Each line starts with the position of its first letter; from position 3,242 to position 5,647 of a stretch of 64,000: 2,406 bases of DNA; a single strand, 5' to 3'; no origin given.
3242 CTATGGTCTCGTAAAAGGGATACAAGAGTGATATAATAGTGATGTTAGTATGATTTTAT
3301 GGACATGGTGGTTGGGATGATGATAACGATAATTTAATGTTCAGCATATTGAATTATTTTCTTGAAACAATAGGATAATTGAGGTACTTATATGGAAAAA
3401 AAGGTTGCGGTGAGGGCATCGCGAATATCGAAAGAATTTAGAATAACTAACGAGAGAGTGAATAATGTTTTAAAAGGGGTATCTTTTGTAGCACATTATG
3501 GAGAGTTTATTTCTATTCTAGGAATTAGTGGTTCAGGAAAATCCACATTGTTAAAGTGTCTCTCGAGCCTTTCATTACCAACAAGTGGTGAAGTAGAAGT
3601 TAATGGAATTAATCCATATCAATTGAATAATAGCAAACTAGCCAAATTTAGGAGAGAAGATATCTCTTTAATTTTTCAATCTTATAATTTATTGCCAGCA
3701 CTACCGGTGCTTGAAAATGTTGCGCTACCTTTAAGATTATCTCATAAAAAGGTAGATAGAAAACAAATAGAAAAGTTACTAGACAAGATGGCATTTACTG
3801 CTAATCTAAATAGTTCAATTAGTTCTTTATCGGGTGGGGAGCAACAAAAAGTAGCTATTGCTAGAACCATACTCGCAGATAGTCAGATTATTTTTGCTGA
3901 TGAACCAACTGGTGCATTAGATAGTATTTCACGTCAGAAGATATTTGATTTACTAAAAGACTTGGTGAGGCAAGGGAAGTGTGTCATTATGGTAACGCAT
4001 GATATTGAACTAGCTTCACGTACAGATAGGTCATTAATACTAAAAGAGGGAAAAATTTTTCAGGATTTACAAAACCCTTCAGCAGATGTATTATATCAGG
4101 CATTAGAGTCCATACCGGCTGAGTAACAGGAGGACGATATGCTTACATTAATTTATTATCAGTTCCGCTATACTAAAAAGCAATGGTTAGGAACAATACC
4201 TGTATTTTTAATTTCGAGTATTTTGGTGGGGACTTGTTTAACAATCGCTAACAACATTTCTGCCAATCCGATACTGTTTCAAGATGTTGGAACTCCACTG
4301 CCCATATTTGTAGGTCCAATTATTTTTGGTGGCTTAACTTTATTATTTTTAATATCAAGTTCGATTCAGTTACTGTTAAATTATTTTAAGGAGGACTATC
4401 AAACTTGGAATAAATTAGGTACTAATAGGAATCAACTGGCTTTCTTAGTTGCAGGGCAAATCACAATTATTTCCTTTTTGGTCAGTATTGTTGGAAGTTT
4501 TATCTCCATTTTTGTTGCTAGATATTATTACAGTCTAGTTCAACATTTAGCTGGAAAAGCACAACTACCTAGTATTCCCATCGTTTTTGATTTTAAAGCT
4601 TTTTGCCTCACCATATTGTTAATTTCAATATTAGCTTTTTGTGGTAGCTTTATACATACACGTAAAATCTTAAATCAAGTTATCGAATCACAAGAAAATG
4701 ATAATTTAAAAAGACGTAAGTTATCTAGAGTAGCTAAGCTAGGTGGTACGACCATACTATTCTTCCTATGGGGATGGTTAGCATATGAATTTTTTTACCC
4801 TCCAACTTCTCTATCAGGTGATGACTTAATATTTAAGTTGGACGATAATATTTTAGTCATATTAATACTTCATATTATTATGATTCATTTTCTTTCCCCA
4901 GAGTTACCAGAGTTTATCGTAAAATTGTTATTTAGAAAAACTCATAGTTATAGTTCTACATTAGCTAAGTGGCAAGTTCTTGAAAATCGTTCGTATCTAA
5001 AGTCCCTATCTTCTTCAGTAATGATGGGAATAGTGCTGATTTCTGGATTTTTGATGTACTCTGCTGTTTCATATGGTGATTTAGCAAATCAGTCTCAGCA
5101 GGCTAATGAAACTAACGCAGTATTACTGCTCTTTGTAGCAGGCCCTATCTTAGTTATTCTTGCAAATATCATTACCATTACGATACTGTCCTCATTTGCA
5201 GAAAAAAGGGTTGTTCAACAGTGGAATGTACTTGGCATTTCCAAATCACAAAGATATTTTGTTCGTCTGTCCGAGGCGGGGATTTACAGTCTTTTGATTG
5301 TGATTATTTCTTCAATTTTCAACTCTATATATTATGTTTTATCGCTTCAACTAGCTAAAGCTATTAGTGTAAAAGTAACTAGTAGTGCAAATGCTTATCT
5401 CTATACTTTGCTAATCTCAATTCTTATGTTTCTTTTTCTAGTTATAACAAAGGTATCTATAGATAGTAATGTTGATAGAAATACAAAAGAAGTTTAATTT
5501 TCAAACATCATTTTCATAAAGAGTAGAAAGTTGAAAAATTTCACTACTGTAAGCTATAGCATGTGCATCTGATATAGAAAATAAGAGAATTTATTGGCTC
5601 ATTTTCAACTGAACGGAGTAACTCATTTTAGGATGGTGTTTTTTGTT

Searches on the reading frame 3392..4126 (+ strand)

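Call 49: search_protein_families(library=pfam, proteins=[window:3392-4126:+], max_evalue=0.001)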
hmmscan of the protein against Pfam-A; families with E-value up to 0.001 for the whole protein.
window:3392-4126:+ (244 aa): 5 families
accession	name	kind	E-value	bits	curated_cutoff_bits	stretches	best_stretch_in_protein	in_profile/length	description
PF00005.33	ABC_tran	-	4.7e-31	108.7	25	1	27-173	1-136/137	ABC transporter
PF02463.25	SMC_N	-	2e-05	24.6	40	1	38-213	25-207/220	RecF/RecN/SMC N terminal domain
PF13304.12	AAA_21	-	6.8e-05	23.5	27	0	41-61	3-23/304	AAA domain, putative AbiEii toxin, Type IV TA system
PF13191.12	AAA_16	-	0.00026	22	32.6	0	35-216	22-152/167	AAA ATPase domain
PF13555.12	AAA_29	-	0.00064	19.8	27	0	39-71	24-55/61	P-loop containing region of AAA domain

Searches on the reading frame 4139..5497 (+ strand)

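Call 49: search_protein_families(library=pfam, proteins=[window:4139-5497:+], max_evalue=0.001)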
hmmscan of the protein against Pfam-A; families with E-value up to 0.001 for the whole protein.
window:4139-5497:+ (452 aa): 1 family
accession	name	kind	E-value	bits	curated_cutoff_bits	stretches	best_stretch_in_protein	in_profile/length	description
PF02687.27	FtsX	-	7.6e-07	29.6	25.5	1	93-180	36-118/120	FtsX-like permease C-terminal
